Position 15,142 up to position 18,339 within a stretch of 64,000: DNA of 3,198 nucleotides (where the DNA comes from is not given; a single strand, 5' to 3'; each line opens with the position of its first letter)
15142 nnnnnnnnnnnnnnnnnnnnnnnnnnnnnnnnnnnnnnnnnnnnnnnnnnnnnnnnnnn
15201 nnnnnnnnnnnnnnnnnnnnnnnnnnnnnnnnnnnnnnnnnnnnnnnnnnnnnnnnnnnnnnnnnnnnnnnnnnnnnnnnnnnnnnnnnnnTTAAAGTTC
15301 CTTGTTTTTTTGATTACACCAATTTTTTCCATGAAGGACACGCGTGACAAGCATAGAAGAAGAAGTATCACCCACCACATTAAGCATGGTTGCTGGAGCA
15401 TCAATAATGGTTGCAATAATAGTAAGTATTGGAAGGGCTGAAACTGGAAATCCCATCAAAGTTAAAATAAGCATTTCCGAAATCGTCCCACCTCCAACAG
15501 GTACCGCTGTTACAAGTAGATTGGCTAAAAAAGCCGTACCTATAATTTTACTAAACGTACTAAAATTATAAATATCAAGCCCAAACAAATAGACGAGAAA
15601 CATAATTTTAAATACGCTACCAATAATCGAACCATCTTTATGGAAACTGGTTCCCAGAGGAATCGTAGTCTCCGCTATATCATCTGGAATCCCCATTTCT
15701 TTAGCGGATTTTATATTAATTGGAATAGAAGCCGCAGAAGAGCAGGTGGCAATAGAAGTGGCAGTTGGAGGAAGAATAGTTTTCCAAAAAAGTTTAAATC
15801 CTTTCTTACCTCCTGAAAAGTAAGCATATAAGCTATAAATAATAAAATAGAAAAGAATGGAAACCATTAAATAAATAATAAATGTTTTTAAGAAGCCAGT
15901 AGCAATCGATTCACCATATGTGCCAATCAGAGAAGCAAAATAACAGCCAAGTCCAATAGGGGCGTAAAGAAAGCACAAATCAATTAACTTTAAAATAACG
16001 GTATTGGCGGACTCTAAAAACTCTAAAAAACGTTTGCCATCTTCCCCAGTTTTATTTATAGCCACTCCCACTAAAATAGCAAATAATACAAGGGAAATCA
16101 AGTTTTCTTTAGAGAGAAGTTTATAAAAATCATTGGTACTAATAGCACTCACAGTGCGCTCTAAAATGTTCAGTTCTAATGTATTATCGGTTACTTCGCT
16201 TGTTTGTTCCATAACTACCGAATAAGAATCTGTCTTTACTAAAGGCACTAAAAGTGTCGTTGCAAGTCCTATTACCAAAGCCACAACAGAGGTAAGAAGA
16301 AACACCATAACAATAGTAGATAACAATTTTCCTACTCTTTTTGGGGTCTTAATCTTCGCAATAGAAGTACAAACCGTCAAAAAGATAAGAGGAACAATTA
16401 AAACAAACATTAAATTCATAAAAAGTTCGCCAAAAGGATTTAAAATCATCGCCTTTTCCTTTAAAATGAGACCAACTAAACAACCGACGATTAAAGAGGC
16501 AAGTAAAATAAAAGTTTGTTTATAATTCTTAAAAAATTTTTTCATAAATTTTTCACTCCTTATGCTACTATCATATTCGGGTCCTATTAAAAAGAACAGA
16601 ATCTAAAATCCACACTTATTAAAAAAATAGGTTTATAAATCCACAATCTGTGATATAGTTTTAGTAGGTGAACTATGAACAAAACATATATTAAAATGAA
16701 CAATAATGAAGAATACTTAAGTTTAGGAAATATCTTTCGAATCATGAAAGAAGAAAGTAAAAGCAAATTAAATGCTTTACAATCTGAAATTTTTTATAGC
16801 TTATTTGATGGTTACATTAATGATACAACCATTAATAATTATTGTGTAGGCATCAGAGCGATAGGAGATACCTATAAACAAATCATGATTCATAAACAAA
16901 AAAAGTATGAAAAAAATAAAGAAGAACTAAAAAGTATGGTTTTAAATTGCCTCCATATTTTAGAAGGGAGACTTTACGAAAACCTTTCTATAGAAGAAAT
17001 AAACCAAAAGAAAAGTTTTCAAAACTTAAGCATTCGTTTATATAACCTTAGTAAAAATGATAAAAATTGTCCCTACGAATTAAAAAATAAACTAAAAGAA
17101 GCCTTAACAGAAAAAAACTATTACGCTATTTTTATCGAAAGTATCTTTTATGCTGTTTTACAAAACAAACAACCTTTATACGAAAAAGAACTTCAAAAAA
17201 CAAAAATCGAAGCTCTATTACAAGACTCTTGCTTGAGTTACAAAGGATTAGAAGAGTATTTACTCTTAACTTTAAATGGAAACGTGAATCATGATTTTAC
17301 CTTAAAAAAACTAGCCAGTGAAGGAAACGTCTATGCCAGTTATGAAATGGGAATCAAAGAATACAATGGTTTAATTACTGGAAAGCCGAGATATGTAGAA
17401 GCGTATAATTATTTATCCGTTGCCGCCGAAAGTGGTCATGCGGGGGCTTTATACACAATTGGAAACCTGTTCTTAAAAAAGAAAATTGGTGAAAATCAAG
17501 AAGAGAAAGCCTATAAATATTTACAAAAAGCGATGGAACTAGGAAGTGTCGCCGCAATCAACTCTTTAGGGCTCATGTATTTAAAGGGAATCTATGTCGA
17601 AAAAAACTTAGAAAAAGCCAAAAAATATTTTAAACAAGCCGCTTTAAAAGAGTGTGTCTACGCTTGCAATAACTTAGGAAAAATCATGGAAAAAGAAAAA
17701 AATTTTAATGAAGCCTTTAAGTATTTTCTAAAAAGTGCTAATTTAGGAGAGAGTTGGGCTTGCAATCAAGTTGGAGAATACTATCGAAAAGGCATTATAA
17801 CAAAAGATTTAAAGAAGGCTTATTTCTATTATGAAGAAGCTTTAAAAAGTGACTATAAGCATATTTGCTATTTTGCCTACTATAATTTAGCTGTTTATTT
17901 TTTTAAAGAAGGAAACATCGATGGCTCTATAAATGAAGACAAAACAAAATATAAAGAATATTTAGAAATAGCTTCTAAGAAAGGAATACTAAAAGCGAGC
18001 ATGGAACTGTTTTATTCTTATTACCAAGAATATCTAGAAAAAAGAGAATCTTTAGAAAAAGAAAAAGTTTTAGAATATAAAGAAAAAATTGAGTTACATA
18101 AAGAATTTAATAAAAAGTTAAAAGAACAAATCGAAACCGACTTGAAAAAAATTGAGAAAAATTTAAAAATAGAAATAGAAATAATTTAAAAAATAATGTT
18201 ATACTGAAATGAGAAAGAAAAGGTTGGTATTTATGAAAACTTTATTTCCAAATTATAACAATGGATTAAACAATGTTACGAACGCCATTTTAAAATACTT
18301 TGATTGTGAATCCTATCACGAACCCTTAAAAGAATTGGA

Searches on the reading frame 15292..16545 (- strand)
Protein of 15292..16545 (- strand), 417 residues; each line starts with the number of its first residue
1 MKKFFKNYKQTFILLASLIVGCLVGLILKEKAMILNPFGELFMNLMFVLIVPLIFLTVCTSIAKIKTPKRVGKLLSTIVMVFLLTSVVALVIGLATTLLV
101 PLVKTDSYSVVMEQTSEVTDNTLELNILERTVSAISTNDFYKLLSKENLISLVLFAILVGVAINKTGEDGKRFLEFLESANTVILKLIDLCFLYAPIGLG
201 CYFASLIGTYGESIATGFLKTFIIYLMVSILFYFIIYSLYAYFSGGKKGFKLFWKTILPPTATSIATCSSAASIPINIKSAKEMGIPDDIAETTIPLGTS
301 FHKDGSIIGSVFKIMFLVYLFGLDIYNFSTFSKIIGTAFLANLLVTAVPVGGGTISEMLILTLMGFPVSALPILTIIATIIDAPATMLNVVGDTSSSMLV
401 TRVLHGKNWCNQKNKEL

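Call 81: search_protein_families(library=pfam, proteins=[window:15292-16545:-], max_evalue=0.00001)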
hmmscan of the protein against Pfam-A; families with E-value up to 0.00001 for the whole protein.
window:15292-16545:- (417 aa): 1 family
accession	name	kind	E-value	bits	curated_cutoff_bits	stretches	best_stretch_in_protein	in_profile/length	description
PF00375.23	SDF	-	4.8e-84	283.1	27.9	1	14-402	5-386/387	Sodium:dicarboxylate symporter family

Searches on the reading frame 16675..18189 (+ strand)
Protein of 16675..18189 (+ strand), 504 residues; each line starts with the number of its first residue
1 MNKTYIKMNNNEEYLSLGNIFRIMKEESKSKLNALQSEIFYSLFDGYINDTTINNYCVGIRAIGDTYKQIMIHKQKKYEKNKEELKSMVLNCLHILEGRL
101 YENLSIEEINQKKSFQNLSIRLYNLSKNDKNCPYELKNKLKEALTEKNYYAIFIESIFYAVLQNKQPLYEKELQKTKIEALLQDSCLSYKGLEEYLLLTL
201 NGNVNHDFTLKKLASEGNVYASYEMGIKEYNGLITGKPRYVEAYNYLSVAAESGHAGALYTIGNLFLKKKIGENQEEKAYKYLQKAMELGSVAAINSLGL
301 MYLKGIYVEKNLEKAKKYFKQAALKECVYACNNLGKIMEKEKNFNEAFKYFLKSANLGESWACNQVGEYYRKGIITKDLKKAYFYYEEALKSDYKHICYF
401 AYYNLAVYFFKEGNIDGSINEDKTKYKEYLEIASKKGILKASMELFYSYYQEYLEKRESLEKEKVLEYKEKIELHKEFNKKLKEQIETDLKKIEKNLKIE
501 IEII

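Call 66: search_protein_families(library=pfam, proteins=[window:16675-18189:+], max_evalue=0.01)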
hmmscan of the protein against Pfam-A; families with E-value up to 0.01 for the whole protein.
window:16675-18189:+ (504 aa): 3 families
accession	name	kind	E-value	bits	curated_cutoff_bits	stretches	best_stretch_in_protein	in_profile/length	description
PF08238.18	Sel1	-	6.6e-22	77.6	30.7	2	293-324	2-33/36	Sel1 repeat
PF07719.23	TPR_2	-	3.1e-06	27.3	27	0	329-357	2-30/34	Tetratricopeptide repeat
PF23310.1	TPR_27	-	0.003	17.6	27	1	210-270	19-75/110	Plant tetratrico peptide repeats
